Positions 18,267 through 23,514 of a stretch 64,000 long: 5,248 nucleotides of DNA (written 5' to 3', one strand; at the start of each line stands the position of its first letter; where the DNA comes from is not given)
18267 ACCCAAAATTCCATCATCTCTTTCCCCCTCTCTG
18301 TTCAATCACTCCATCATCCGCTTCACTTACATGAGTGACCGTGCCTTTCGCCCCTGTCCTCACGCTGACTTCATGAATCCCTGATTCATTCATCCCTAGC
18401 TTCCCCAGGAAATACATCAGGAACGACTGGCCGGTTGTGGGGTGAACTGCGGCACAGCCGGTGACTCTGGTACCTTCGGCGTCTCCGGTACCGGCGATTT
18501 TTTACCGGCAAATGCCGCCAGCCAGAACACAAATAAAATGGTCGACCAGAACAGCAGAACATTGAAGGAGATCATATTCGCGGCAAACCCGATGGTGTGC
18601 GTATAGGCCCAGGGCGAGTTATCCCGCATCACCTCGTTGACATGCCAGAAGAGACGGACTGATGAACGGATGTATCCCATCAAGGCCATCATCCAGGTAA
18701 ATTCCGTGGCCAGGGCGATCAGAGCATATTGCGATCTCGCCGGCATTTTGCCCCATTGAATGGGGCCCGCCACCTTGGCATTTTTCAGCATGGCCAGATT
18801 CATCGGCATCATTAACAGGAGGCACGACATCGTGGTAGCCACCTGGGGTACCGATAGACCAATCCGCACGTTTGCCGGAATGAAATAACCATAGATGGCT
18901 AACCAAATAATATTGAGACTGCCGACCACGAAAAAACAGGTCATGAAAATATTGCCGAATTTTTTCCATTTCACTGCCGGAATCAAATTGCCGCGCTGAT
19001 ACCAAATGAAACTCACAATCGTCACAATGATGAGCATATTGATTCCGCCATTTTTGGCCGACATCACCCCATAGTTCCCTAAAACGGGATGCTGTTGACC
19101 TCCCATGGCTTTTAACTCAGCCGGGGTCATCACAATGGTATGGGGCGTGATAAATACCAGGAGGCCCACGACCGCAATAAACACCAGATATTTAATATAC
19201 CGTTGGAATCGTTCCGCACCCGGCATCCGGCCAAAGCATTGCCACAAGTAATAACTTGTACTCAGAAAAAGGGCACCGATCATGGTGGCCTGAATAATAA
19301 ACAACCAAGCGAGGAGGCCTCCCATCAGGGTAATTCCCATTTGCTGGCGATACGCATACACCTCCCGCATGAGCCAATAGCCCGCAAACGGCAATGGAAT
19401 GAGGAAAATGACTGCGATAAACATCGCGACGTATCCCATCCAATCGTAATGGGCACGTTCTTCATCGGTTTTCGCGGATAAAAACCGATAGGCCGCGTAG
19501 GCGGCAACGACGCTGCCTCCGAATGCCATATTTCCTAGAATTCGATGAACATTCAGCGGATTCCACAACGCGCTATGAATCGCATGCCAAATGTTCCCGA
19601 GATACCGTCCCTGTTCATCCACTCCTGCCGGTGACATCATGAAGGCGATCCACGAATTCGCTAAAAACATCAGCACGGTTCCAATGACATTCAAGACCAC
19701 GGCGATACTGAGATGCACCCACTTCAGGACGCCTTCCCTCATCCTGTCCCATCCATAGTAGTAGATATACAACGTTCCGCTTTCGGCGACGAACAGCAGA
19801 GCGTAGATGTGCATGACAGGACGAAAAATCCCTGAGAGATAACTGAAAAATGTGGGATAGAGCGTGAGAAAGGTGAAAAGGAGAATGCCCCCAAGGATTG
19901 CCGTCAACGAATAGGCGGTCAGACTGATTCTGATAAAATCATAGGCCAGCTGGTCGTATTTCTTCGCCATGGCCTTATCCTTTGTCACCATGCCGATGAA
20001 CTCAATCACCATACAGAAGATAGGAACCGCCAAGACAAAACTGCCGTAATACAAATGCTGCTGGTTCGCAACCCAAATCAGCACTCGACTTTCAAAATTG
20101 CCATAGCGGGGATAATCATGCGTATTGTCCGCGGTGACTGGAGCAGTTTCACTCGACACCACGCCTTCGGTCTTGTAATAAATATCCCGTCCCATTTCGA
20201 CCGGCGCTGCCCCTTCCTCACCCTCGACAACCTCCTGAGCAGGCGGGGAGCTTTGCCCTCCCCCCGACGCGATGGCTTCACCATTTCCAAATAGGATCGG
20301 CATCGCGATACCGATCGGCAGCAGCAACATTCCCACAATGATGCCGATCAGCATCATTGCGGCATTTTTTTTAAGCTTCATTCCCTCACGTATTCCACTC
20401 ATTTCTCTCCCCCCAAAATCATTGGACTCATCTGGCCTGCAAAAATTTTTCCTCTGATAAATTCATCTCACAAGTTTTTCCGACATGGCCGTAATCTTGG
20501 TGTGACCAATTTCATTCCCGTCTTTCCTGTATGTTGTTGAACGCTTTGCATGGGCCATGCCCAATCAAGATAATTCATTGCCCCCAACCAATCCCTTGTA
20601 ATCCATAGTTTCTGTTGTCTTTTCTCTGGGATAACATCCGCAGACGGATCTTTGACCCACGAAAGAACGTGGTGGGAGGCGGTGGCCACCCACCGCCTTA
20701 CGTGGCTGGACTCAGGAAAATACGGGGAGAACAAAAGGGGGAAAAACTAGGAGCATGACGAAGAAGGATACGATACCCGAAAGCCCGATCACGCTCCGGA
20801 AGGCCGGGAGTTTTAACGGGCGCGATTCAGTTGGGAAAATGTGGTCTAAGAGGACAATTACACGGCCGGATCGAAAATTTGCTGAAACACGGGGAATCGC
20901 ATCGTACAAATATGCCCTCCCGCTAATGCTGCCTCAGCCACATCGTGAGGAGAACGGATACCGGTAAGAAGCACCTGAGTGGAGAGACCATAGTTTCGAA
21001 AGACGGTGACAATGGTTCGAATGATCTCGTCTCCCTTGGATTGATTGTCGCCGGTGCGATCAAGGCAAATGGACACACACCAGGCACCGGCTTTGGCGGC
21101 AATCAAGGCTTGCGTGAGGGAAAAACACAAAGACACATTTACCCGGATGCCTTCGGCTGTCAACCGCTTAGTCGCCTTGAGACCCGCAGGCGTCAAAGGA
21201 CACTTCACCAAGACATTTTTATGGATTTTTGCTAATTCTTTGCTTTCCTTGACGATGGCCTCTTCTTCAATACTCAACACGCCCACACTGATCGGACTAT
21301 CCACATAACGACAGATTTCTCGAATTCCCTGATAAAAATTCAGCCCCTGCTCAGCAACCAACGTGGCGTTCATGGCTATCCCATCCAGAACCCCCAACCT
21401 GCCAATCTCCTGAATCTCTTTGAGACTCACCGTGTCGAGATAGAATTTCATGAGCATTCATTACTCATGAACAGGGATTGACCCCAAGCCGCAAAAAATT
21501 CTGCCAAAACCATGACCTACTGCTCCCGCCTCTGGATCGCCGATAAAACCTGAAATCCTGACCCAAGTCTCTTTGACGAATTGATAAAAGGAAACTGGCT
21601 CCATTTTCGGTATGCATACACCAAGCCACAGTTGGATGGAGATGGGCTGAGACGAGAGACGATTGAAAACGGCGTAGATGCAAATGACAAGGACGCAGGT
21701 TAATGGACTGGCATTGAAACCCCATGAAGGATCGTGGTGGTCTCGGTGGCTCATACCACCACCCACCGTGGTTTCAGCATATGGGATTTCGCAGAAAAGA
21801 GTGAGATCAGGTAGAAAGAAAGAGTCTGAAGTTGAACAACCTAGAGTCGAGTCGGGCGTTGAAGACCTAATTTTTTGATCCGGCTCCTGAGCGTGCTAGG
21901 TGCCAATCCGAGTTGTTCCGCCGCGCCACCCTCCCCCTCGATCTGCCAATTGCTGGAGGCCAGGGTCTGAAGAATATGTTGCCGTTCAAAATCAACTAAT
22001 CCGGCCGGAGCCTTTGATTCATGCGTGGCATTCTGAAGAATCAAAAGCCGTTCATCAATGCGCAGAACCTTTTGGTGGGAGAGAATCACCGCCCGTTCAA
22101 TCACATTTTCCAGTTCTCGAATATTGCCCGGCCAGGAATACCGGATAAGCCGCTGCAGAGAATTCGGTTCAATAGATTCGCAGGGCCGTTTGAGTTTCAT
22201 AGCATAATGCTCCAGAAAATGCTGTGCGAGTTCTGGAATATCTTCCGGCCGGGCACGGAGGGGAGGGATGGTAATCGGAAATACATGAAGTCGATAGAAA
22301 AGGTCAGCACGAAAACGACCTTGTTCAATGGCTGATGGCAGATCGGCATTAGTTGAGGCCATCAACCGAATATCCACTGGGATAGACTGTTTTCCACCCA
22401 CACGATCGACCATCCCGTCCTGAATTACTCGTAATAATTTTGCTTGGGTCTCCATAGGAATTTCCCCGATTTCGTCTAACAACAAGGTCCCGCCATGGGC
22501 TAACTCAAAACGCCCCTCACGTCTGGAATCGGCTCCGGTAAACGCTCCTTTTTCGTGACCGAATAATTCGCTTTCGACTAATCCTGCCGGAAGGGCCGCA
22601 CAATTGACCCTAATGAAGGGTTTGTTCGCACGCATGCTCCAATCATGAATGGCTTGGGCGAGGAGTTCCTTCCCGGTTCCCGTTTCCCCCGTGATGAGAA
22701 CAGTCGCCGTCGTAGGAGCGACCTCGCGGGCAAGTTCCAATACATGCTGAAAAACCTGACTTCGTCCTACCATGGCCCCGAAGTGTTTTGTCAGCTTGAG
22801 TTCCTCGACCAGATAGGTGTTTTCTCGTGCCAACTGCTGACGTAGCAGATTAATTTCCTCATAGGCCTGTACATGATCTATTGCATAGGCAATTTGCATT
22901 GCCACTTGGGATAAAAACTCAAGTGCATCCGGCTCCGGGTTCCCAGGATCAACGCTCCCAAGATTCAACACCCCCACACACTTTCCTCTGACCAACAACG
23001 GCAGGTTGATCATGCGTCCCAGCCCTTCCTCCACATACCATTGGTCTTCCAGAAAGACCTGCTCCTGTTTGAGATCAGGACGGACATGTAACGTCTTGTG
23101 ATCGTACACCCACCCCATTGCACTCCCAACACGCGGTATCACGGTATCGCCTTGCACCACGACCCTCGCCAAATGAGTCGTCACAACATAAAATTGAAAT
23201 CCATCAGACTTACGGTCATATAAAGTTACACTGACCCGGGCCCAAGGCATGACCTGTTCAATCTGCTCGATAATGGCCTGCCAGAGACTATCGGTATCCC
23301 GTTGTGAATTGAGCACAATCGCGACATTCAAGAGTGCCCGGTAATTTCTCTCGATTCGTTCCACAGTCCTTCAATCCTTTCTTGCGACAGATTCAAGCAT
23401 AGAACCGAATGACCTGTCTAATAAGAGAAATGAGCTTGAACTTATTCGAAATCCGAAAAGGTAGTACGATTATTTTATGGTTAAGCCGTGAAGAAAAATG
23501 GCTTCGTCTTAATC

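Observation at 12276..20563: nxr locus with a CheY-like receiver gene inserted between nxrA and nxrB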

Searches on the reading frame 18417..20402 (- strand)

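Call 3: search_protein_families(library=pfam, proteins=[window:18417-20402:-], max_evalue=0.01)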
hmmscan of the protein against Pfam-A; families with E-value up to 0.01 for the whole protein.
window:18417-20402:- (661 aa): 1 family
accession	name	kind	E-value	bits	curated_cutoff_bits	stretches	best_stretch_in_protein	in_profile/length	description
PF01654.22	Cyt_bd_oxida_I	-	1e-14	54.4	26.2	1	106-627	3-406/418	Cytochrome bd terminal oxidase subunit I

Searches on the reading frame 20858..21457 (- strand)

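Call 3: search_protein_families(library=pfam, proteins=[window:20858-21457:-], max_evalue=0.01)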
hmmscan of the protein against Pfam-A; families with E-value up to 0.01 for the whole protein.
window:20858-21457:- (199 aa): 1 family
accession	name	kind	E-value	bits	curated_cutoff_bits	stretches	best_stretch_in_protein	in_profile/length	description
PF00923.25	TAL_FSA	-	7.9e-34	117.7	27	1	5-195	1-233/285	Transaldolase/Fructose-6-phosphate aldolase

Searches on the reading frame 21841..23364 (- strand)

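Call 3: search_protein_families(library=pfam, proteins=[window:21841-23364:-], max_evalue=0.01)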
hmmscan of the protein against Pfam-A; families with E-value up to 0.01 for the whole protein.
window:21841-23364:- (507 aa): 14 families
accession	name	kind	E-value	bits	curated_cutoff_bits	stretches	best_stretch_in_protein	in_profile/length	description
PF00158.32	Sigma54_activat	-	5e-71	238.2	20.2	1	198-364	1-167/168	Sigma-54 interaction domain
PF25601.1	AAA_lid_14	-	3.5e-24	84.9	27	1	370-438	1-69/87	AAA+ ATPase lid domain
PF14532.12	Sigma54_activ_2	-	1.5e-18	67.8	25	1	199-369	1-138/138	Sigma-54 interaction domain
PF01590.32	GAF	-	1.8e-12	48.4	22.4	1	23-162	1-133/133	GAF domain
PF13185.12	GAF_2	-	2.6e-11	44.3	28.6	1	22-163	2-136/136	GAF domain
PF13492.12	GAF_3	-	1.5e-07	32.3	27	1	25-164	3-129/129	GAF domain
PF02954.25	HTH_8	-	2.5e-06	27.5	22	1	457-499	3-42/42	Bacterial regulatory protein, Fis family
PF07728.20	AAA_5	-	4.2e-06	27.3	22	1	222-339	2-122/139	AAA domain (dynein-related subfamily)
PF01078.27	Mg_chelatase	-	1.5e-05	24.9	20.3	1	277-340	93-158/207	Magnesium chelatase, subunit ChlI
PF07724.20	AAA_2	-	3.5e-05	24.3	27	1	220-342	4-127/166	AAA domain (Cdc48 subfamily)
PF07726.17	AAA_3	-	0.0016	18.8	27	1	222-339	2-111/131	ATPase family associated with various cellular activities (AAA)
PF00004.35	AAA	-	0.0024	18.7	21.2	1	222-354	1-126/131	ATPase family associated with various cellular activities (AAA)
PF13191.12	AAA_16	-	0.0026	18.7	32.6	1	199-258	3-63/167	AAA ATPase domain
PF13401.12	AAA_22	-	0.0041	17.9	27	0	222-258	8-44/130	AAA domain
